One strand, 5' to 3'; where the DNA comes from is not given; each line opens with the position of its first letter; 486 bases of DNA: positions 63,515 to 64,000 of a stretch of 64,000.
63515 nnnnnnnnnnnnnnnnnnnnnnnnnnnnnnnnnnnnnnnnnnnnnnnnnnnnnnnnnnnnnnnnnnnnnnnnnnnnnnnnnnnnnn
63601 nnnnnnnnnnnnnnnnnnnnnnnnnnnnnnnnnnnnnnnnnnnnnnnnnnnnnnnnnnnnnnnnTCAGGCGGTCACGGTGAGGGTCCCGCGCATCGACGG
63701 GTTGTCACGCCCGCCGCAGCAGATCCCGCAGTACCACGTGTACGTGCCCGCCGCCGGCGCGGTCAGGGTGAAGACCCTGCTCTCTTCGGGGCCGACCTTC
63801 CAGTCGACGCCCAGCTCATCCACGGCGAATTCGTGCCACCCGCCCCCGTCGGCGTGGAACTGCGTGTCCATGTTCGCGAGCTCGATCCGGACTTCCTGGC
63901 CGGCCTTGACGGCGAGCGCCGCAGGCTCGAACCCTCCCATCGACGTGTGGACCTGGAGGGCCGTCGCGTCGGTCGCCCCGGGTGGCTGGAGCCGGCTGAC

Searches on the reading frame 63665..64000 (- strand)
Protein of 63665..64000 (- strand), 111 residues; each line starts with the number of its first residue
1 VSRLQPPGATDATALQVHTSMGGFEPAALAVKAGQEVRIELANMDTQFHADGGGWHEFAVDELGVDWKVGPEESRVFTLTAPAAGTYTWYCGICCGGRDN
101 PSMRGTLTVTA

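Call 76: search_protein_families(library=pfam, max_evalue=0.01, proteins=[window:63665-64000:-])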
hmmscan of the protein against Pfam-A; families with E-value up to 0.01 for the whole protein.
window:63665-64000:- (111 aa): 1 family
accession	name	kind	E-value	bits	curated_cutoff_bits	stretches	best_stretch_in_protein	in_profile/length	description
PF13473.12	Cupredoxin_1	-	8.1e-14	52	27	1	9-109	17-104/104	Cupredoxin-like domain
